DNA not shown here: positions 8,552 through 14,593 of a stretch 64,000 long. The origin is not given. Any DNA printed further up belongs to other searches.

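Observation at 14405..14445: The mucin ORF terminates through a single A6 to A7 homopolymer change; downstream repeat units are decaying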

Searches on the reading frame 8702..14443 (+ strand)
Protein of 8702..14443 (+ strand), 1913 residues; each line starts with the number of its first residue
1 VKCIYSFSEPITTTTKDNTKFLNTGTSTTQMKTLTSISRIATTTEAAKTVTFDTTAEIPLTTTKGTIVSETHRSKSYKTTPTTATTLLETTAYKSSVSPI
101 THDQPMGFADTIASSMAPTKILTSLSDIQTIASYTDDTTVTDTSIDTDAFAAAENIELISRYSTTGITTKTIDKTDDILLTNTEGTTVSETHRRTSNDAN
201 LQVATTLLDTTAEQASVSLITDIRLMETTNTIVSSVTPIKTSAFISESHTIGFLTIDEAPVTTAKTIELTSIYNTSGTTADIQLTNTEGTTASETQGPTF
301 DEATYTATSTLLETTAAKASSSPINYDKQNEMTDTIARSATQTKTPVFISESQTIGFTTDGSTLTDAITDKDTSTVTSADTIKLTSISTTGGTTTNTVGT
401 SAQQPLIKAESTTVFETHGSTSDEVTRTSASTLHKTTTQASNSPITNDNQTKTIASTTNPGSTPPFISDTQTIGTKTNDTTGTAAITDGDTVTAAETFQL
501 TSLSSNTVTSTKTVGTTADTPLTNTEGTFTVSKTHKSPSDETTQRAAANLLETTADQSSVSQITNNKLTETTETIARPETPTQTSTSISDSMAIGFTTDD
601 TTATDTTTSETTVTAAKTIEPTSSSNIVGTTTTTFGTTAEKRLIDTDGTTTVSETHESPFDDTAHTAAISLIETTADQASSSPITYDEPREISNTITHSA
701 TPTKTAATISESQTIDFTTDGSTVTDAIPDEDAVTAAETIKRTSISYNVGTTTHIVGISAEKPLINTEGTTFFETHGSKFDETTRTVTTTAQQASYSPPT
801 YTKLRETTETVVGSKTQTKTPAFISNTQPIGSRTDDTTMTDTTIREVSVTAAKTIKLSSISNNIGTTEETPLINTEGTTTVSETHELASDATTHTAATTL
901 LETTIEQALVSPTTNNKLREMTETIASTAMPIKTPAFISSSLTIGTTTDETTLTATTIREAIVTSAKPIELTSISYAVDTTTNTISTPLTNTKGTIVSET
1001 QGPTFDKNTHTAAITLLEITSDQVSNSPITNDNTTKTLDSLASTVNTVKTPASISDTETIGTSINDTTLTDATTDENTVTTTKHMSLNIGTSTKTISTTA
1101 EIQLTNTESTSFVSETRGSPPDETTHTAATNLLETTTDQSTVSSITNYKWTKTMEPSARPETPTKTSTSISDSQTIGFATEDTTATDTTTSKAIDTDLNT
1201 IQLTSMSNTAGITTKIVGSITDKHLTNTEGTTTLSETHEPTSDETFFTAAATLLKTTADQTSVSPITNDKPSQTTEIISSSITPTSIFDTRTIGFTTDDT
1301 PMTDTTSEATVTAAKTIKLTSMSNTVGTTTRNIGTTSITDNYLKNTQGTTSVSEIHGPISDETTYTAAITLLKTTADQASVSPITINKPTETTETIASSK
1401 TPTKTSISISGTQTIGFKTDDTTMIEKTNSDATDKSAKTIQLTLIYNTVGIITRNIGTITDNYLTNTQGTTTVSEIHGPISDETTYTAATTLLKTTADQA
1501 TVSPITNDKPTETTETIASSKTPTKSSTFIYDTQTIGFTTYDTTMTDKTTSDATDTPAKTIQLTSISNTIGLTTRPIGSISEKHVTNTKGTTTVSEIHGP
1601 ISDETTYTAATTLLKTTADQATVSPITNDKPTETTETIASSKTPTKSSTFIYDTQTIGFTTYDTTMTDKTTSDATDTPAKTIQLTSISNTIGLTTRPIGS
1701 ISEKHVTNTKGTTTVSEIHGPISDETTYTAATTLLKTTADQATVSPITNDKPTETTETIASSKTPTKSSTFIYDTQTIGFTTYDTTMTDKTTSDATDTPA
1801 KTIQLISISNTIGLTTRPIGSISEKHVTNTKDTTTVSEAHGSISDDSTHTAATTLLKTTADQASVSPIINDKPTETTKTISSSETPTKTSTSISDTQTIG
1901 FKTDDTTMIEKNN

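Call 33: find_encoding_contigs(protein=window:8702-14443:+, flank=3000, max_places=6)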
Protein window:8702-14443:+ (1913 aa): no gene with exactly this product is on record in the collection.
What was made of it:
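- Tried and rejected: Exact-match look-up of the window ORF to identify the source assembly: not on record (call 33).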
